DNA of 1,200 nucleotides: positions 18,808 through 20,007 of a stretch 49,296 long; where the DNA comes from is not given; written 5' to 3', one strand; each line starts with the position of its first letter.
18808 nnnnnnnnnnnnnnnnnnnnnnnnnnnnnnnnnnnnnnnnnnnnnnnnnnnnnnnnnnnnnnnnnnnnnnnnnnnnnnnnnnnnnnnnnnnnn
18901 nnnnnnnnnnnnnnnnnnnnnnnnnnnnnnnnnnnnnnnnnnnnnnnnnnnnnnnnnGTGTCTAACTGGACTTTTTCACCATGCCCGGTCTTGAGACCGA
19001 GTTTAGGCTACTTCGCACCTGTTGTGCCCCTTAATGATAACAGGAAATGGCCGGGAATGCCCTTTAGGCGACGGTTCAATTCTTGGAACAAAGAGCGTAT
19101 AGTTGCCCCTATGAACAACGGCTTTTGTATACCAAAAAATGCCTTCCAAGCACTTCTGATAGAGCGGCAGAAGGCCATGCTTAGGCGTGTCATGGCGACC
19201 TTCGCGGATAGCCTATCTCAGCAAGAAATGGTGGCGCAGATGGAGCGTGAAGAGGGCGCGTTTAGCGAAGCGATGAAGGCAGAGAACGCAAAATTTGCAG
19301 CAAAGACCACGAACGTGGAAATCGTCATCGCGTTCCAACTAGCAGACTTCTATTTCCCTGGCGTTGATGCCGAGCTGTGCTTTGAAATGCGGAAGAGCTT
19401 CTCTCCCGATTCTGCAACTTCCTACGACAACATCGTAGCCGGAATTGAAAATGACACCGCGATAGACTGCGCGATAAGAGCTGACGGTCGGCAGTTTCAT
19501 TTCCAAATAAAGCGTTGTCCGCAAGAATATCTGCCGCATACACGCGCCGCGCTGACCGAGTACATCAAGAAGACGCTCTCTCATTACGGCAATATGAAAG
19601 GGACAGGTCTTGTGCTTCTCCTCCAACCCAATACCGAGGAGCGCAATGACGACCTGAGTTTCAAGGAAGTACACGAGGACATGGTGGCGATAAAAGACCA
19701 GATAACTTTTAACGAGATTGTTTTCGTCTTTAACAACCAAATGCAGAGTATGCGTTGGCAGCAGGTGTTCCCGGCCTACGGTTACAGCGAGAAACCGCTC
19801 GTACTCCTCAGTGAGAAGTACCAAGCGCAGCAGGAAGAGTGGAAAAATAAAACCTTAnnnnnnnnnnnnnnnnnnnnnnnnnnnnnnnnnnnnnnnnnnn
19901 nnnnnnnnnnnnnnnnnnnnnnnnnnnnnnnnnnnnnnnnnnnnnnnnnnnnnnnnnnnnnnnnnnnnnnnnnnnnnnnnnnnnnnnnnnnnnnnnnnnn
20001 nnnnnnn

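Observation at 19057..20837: Translationally coupled two-gene cargo operon (A ~267 aa, B 326 aa) of unknown function on the island: candidate novel defence or nuclease pair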

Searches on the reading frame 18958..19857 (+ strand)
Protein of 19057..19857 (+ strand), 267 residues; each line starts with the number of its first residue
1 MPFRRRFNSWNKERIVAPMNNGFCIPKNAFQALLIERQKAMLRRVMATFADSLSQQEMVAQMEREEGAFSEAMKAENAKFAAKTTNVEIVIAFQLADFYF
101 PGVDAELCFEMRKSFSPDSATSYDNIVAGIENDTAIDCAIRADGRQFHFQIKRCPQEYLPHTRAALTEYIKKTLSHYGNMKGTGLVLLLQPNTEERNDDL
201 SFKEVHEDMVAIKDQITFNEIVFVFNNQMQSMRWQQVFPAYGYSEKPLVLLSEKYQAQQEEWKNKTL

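Call 3: search_protein_families(library=pfam, proteins=[window:19057-19857:+], max_evalue=1)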
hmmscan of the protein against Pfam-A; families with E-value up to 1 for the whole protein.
window:19057-19857:+ (267 aa): 0 families

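Call 4: search_protein_families(library=padloc, proteins=[window:19057-19857:+], max_evalue=1)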
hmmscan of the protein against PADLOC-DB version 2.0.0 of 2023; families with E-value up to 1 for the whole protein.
window:19057-19857:+ (267 aa): 1 family
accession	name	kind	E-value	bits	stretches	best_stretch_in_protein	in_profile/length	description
PDLC03102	Specificity_I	-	0.033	11.3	1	150-218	98-162/376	Type I specificity subunit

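Call 6: search_protein_families(library=ncbifam, proteins=[window:19057-19857:+, window:18958-19857:+], max_evalue=1)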
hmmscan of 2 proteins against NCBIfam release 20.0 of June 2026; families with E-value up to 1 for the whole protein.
window:19057-19857:+ (267 aa): 1 family
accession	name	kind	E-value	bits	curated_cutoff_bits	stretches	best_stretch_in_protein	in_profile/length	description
TIGR01844.1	type_I_sec_TolC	subfamily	0.1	11.6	225.15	1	35-81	106-152/414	TolC family outer membrane protein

window:18958-19857:+ (300 aa): 1 family
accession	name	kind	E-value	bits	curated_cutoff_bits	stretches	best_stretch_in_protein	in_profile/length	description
TIGR01844.1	type_I_sec_TolC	subfamily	0.12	11.3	225.15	1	68-114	106-152/414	TolC family outer membrane protein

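Call 7: search_protein_families(library=phrogs, proteins=[window:19057-19857:+], max_evalue=1)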
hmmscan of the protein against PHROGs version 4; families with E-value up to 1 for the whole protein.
window:19057-19857:+ (267 aa): 1 family
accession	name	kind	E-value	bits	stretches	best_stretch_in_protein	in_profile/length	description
phrog_8452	-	unknown function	0.34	12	1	164-188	6-30/52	-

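Call 9: search_solved_structures(query=window:19057-19857:+, max_evalue=10)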
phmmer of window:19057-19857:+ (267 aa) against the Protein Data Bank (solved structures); distinct sequences matched with E-value up to 10: 1.
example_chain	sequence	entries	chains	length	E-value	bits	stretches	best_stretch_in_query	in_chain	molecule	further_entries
9kha_A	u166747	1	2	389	0.4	13.5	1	41-127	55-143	Extracellular solute-binding protein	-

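Call 11: find_homologous_proteins(query=window:19057-19857:+)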
Query window:19057-19857:+ (267 aa): 9 proteins with E <= 0.001 among 285 candidates.
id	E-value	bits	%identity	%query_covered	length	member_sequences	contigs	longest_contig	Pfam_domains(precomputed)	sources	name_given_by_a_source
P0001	1.3e-162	557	100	93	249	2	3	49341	-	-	-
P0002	5.9e-145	499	89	93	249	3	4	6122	-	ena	-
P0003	9.3e-137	472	84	93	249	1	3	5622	-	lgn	-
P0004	1.6e-116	406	69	98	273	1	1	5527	-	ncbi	-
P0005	5.4e-110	385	68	93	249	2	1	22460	-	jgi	jgi:hypothetical protein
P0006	3.2e-106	372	69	93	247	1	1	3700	-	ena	-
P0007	5.0e-103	362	66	93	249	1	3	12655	-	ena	-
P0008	1.4e-87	311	69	77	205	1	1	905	-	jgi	jgi:hypothetical protein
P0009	2.7e-70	255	59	78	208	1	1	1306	-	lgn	-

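Call 21: find_encoding_contigs(protein=P0005, flank=8000, max_places=3)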
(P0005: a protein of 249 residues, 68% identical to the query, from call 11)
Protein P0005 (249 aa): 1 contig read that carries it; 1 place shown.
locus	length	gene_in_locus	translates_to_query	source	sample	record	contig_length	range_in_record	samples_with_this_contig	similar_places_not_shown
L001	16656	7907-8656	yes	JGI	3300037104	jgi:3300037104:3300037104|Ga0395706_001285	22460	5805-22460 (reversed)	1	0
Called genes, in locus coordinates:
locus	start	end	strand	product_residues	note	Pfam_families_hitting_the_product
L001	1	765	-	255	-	?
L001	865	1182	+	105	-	-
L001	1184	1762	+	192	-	PF13671:AAA_33, PF13207:AAA_17 (faint), PF13238:AAA_18 (weak)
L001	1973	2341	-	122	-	PF07681:DoxX (faint)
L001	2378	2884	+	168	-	PF00588:SpoU_methylase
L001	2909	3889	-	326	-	PF01149:Fapy_DNA_glyco, PF06831:H2TH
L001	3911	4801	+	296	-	PF01520:Amidase_3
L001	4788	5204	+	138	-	-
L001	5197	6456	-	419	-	PF08245:Mur_ligase_M, PF02875:Mur_ligase_C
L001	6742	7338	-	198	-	PF01330:RuvA_N, PF00633:HHH (faint), PF12836:HHH_3 (faint), PF14520:HHH_5, PF07499:RuvA_C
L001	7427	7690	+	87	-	PF01649:Ribosomal_S20p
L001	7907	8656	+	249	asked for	-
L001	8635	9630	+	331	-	-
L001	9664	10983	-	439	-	PF00239:Resolvase, PF07508:Recombinase, PF13408:Zn_ribbon_recom (faint)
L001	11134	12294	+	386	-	PF00872:Transposase_mut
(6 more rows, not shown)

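Call 22: find_encoding_contigs(protein=P0007, flank=8000, max_places=3)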
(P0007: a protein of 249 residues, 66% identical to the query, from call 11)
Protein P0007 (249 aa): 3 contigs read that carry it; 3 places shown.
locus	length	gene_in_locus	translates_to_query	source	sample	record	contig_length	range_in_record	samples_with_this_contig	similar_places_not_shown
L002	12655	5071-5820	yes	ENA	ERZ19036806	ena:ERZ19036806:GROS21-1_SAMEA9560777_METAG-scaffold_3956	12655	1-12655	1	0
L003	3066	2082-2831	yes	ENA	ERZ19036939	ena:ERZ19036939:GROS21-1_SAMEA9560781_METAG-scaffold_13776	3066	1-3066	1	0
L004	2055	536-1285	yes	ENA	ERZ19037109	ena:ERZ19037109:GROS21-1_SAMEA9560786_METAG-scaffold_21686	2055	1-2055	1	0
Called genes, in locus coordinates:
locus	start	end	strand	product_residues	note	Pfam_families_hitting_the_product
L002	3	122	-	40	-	?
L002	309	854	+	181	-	PF13207:AAA_17, PF13238:AAA_18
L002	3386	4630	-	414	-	PF00278:Orn_DAP_Arg_deC, PF01168:Ala_racemase_N (weak), PF02784:Orn_Arg_deC_N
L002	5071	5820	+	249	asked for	-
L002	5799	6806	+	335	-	-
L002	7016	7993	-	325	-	PF13090:PP_kinase_C (faint), PF13091:PLDc_2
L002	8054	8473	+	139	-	PF00293:NUDIX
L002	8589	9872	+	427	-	PF01566:Nramp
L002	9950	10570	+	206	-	PF02469:Fasciclin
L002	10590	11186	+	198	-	PF02469:Fasciclin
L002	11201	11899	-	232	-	PF04377:ATE_C (weak), PF13480:Acetyltransf_6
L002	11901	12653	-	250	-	?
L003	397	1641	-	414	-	PF00278:Orn_DAP_Arg_deC, PF01168:Ala_racemase_N (weak), PF02784:Orn_Arg_deC_N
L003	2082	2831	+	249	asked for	-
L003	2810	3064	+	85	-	?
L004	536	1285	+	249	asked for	-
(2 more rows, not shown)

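Call 35: search_solved_structures(query=A1, max_evalue=10)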
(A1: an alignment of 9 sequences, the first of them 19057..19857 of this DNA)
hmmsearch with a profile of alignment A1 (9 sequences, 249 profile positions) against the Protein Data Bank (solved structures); distinct sequences matched with E-value up to 10: 2.
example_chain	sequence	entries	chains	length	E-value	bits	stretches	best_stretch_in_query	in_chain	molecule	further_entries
7shg_A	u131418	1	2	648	0.016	17.6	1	186-225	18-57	Ribofuranosyl transferase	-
7jil_M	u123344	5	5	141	0.29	13.5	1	172-245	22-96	50S ribosomal protein L16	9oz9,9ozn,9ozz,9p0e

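Call 37: predict_structure(alignment_id=A1)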
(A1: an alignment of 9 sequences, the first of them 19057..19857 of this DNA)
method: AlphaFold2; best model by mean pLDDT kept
length: 267 residues; sequences in the alignment: 9
mean_pLDDT: 70.1   pTM: 0.58
mean pLDDT of the five models: 70.1, 66.2, 65.7, 65.3, 64.5
residues with pLDDT >= 90: 20; 70-90: 140; 50-70: 63; < 50: 44
segments of 3 or more residues with pLDDT < 50: 1-17, 192-196, 229-231, 247-252, 254-256, 261-267
pLDDT, mean of each block of 10 residues (from residue 1): 30 45 87 85 91 90 83 77 69 70 83 87 88 77 75 59 79 73 65 53 79 79 60 64 50 46 41
secondary structure, 60 per line:
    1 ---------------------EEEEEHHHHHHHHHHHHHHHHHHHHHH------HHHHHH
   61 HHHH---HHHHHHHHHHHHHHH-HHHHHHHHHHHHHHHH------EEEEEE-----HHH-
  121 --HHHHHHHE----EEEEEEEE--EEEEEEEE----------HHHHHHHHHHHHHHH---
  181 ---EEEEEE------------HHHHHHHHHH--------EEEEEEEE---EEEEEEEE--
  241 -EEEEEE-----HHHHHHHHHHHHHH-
elements in order: E22-26 H27-48 H55-64 H68-82 H84-99 E106-111 H123-129 E135-142 E145-152 H163-177 E184-189 H202-211 E220-227 E231-238 E242-247 H253-266

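Call 40: fold_search(model_id=the predicted structure, library=pdb)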
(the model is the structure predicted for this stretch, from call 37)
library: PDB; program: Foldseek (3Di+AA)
matches with E <= 10: 990; with E <= 0.001: 0
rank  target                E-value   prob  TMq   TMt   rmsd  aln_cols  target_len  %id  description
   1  4y0w_C                2.1e-02  0.33  0.15  0.18  10.9       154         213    9  YeaZ from Pseudomonas aeruginosa (released 2016-01-27)
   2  1okj_B                5.1e-02  0.15  0.12  0.14  13.4       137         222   11  crystal structure of the essential E. coli YeaZ protein by MAD method using the gadolinium complex "DOTMA" (released 2004-09-16)
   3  8xih_A                5.4e-02  0.41  0.18  0.09   9.7       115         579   11  protein-DNA complex (released 2024-12-25)
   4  4ktw_B                5.4e-02  0.35  0.15  0.23   9.0       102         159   19  Lactococcus phage 67 RuvC - apo form (released 2013-08-14)
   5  6s84_C                6.5e-02  0.21  0.17  0.20  11.1       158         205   11  TsaBDE complex from Thermotoga maritima (released 2019-07-17)
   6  7ohw_A                6.9e-02  0.41  0.16  0.25  10.1       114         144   11  Nog1-TAP associated immature ribosomal particles from S. cerevisiae after rpL25 expression shut down, population B (released 2021-11-03)
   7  9y9z_35               7.3e-02  0.14  0.12  0.15  17.9       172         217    8  Cryo-EM structure of conoid fiber from Toxoplasma gondii (24-nm repeat) (released 2025-12-03)
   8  6g2h_A                7.7e-02  0.57  0.26  0.11   8.3       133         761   10  Filament of acetyl-CoA carboxylase and BRCT domains of BRCA1 (ACC-BRCT) core at 4.6 A resolution (released 2018-06-13)
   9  5br9_D                7.7e-02  0.13  0.12  0.14  13.6       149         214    9  Crystal structure of an uncharacterized protein with similarity to peptidase YEAZ from Pseudomonas aeruginosa (released 2015-07-15)
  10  5csa_A                9.2e-02  0.35  0.26  0.11   9.6       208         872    7  Crystal structure of domains BT-BCCP-AC1-AC5 of yeast acetyl-CoA carboxylase (released 2015-10-28)
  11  4e8w_A                9.8e-02  0.15  0.15  0.14  15.4       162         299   12  Crystal Structure of Burkholderia cenocepacia HldA in Complex with an ATP-competitive Inhibitor (released 2012-12-26)
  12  4ld0_B                1.0e-01  0.18  0.14  0.21   9.5       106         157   15  T. thermophilus RuvC in complex with Holliday junction substrate (released 2013-09-04)
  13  8t7t_A                1.0e-01  0.08  0.14  0.09  29.4       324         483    9  CryoEM structure of the HisRS-like domain of human GCN2 (released 2024-03-13)
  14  5cs4_A                1.2e-01  0.47  0.24  0.18   7.7       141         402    8  Crystal structure of domains AC3-AC5 of yeast acetyl-CoA carboxylase (released 2015-10-28)
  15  8r2g_E                1.2e-01  0.28  0.14  0.15   8.8       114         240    5  Crystal structure of a BRCA2-DMC1 complex (released 2023-11-22)
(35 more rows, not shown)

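Call 60: search_protein_representatives(alignment_id=A1)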
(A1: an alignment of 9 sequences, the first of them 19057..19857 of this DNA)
Query: 9 sequences, 249 profile positions. Proteins with E-value up to 0.001 (for the whole library): 126; up to 1e-10: 57; up to 1e-30: 23. The best 126 are listed.
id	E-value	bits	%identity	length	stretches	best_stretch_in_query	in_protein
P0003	1.4e-143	492.8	-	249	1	1-248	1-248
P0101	2.2e-93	328.4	-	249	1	1-248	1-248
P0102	1.3e-61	224.3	-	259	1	5-248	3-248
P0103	8.5e-60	218.4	-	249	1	3-245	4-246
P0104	7.3e-56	205.5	-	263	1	1-242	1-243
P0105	9.7e-56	205.1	-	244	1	1-243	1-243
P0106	3.2e-55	203.4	-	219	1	20-234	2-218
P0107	6.7e-55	202.3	-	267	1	1-247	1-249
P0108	1.0e-50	188.6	-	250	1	1-237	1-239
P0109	6.1e-50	186.1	-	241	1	1-222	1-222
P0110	5.2e-48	179.8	-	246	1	1-240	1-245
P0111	1.1e-47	178.7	-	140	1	103-239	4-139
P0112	1.5e-47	178.3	-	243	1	1-233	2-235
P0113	4.1e-46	173.5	-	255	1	4-247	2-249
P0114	4.4e-44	166.9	-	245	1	1-230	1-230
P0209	3.6e-05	39.4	-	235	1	60-232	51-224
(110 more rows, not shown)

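Call 64: search_protein_families(library=pfam, alignment_id=A4, max_evalue=0.1)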
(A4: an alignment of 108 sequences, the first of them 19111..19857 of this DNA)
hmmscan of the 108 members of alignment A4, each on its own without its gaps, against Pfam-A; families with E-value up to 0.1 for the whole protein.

A. member 1, window:19111-19857:+ (249 aa): 0 families

B. families by the number of members that match (of 108 scanned): 58 families (the first 25 are shown)
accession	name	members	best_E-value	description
PF03474.20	DMA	2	0.005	DMRTA motif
PF22536.2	POLR3C_WHD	2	0.024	POLR3C, C-terminal winged-helix domain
PF20075.5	DUF6471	2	0.033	Domain of unknown function (DUF6471)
PF08539.16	HbrB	1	0.0017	HbrB-like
PF17362.7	pXO2-34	1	0.0051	Family of unknown function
PF17940.6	TetR_C_31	1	0.0052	Tetracyclin repressor-like, C-terminal domain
PF04239.17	DUF421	1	0.006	YetF C-terminal domain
PF10491.14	Nrf1_DNA-bind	1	0.0062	NLS-binding and DNA-binding and dimerisation domains of Nrf1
PF21620.4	SlpA_C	1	0.0065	S-layer protein SlpA, beta-barrel domain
PF06673.17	L_lactis_ph-MCP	1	0.0095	Lactococcus lactis bacteriophage major capsid protein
PF13358.12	DDE_3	1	0.011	DDE superfamily endonuclease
PF09201.16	SRX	1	0.013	SRX, signal recognition particle receptor alpha subunit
PF07426.16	Dynactin_p22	1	0.014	Dynactin subunit p22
PF10437.14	Lip_prot_lig_C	1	0.014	Bacterial lipoate protein ligase C-terminus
PF09824.15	ArsR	1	0.016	ArsR transcriptional regulator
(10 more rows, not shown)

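Call 65: search_solved_structures(query=A4, max_evalue=10, show_alignments=3)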
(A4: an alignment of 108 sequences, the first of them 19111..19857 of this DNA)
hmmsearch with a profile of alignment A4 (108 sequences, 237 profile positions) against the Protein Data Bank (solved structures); distinct sequences matched with E-value up to 10: 2.
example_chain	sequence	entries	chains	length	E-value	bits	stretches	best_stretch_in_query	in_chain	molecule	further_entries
7vwv_A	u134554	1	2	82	0.23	14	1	140-175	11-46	I73R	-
7viv_A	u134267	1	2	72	0.34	13.5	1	140-175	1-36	I73R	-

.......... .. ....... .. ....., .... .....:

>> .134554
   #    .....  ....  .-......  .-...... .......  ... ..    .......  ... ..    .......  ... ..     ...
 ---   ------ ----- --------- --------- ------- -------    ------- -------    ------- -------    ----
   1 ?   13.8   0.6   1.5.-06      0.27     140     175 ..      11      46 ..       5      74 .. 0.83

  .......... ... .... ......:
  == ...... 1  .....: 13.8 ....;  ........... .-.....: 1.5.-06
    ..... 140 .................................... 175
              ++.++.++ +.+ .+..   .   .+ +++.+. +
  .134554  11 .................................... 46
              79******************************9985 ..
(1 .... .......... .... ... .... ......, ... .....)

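Call 68: find_homologous_proteins(query=A4, max_evalue=0.00001)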
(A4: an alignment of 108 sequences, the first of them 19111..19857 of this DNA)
Query A4 (108 sequences) (249 aa, profile of the alignment): 20 proteins with E <= 0.00001 among 8000 candidates.
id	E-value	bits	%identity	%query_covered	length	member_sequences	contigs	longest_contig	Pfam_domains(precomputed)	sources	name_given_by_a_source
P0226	6.7e-69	250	27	69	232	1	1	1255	-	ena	-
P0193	6.4e-66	240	25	63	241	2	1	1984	-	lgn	-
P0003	3.3e-65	238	84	100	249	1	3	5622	-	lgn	-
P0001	5.2e-65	237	100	100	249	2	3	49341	-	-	-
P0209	3.2e-64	235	-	-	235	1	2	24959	-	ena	-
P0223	6.8e-64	234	24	65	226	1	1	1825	-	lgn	-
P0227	2.2e-63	232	24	69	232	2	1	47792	-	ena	-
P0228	3.5e-63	231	23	69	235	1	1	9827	-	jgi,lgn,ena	-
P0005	3.6e-63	231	68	100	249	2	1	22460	-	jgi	jgi:hypothetical protein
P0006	9.2e-63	230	69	100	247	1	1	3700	-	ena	-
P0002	1.2e-62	229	89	100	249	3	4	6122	-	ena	-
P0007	3.9e-60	221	66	100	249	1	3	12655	-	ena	-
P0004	9.8e-60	220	71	99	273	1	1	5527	-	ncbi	-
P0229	3.2e-58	215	41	95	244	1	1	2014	-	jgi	jgi:hypothetical protein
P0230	5.4e-58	214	53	98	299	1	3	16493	-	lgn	-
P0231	6.7e-57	211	28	75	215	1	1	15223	-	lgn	-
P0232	1.1e-52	197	33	96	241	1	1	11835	-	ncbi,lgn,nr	ncbi:MAG: hypothetical protein Q8R20_03195 [Nanoarchaeota archaeon]|nr:hypothetical protein [Nanoarc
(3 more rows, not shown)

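Call 69: find_encoding_contigs(protein=P0227, flank=6000, max_places=2)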
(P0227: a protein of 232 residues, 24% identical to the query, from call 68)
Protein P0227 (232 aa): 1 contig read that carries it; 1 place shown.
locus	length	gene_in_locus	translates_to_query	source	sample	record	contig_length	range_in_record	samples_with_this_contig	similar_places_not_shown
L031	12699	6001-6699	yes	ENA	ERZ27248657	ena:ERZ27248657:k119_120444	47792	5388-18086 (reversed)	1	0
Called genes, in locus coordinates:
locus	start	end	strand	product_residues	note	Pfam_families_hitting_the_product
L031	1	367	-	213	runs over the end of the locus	PF00300:His_Phos_1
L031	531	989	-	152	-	-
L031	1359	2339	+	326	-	PF00438:S-AdoMet_synt_N, PF02772:S-AdoMet_synt_M, PF02773:S-AdoMet_synt_C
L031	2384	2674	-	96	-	-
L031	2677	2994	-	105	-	-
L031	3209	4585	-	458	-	PF02976:MutH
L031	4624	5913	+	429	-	PF00145:DNA_methylase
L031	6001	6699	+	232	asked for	-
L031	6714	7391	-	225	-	-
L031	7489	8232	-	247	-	PF01061:ABC2_membrane, PF12698:ABC2_membrane_3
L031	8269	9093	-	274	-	PF13175:AAA_15 (faint), PF00005:ABC_tran, PF13304:AAA_21 (faint)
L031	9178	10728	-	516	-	PF03116:NQR2_RnfD_RnfE (weak), PF00175:NAD_binding_1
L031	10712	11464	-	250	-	PF02424:ApbE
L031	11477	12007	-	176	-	PF04205:FMN_bind (weak)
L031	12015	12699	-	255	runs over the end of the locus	-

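Call 70: find_encoding_contigs(protein=P0209, flank=6000, max_places=2)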
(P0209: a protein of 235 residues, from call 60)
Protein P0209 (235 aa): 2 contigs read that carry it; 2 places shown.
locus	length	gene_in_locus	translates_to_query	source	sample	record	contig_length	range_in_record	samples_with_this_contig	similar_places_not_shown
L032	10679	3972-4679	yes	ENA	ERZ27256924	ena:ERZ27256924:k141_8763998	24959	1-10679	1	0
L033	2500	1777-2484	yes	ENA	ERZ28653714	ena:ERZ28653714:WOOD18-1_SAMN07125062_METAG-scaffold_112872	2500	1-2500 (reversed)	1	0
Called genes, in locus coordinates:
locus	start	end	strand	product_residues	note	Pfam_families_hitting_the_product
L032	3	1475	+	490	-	?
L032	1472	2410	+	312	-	PF14022:DUF4238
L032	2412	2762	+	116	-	-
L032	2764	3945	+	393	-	PF01420:Methylase_S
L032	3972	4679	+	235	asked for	-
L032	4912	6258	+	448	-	PF02661:Fic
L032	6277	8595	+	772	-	PF13588:HSDR_N_2 (weak), PF00270:DEAD, PF04851:ResIII, PF18766:SWI2_SNF2, PF00271:Helicase_C, PF08463:EcoEI_R_C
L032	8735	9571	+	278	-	PF12844:HTH_19, PF13560:HTH_31, PF01381:HTH_3, PF13443:HTH_26 (weak), PF13274:SocA_Panacea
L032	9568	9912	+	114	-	PF02452:PemK_toxin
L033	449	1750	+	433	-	-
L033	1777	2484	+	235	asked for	-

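Call 71: find_encoding_contigs(protein=P0230, flank=6000, max_places=2)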
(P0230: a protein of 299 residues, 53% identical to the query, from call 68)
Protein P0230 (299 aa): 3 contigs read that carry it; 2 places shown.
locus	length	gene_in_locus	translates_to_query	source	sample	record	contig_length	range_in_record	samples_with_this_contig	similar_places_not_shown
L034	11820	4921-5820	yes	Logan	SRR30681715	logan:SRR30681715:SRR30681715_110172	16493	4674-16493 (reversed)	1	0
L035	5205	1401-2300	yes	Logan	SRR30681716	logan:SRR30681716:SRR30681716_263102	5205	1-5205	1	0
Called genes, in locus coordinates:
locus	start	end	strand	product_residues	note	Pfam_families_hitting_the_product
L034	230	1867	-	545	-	PF00239:Resolvase, PF07508:Recombinase, PF13408:Zn_ribbon_recom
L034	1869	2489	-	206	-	-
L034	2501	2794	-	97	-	-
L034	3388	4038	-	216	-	-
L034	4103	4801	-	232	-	-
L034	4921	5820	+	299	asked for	-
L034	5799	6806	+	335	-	-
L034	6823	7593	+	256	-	-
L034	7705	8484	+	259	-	-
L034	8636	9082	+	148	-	-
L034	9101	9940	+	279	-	-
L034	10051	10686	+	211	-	PF00300:His_Phos_1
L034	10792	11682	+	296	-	PF00116:COX2, PF06481:COX_ARM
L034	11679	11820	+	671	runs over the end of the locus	PF00115:COX1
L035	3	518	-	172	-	?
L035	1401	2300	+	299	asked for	-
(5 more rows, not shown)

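Call 72: find_encoding_contigs(protein=P0231, flank=6000, max_places=2)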
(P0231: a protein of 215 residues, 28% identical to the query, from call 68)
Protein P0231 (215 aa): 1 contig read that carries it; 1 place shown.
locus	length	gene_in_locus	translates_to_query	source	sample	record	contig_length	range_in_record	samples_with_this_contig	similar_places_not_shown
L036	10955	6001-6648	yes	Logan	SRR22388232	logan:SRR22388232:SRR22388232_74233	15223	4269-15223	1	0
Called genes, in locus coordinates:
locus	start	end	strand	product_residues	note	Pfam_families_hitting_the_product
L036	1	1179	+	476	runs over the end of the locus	PF00133:tRNA-synt_1, PF01406:tRNA-synt_1e (faint), PF09334:tRNA-synt_1g, PF00133:tRNA-synt_1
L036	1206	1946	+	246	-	-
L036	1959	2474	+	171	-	PF02674:Colicin_V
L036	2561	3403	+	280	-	PF01026:TatD_DNase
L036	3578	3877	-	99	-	-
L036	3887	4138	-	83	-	-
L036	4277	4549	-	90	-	-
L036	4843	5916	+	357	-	PF02646:RmuC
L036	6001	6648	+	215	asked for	-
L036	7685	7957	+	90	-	PF09527:ATPase_gene1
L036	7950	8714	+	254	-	PF00119:ATP-synt_A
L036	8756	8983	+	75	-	PF00137:ATP-synt_C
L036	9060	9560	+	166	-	PF00430:ATP-synt_B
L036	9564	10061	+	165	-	PF01966:HD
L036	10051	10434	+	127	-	PF00213:OSCP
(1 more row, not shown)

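Call 73: find_encoding_contigs(protein=P0232, flank=6000, max_places=2)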
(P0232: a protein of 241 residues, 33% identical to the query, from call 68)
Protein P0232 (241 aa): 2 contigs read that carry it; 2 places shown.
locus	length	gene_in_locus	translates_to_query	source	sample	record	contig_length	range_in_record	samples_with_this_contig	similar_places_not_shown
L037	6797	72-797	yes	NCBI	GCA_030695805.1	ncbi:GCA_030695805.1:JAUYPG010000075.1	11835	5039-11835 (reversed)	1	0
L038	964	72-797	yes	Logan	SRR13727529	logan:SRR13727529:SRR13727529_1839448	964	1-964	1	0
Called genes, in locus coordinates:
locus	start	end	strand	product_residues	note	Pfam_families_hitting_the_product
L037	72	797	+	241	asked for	-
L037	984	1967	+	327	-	PF01551:Peptidase_M23 (weak)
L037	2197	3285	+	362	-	-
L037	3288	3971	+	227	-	-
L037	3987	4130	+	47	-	-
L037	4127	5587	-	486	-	PF00005:ABC_tran, PF02463:SMC_N (faint), PF13175:AAA_15 (faint), PF13191:AAA_16 (faint), PF13476:AAA_23 (faint), PF13555:AAA_29 (faint), PF13304:AAA_21 (weak), PF00005:ABC_tran, +2 more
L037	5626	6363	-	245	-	PF02535:Zip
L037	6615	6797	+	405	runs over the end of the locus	PF00586:AIRS (faint), PF02769:AIRS_C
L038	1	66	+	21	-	?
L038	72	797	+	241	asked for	-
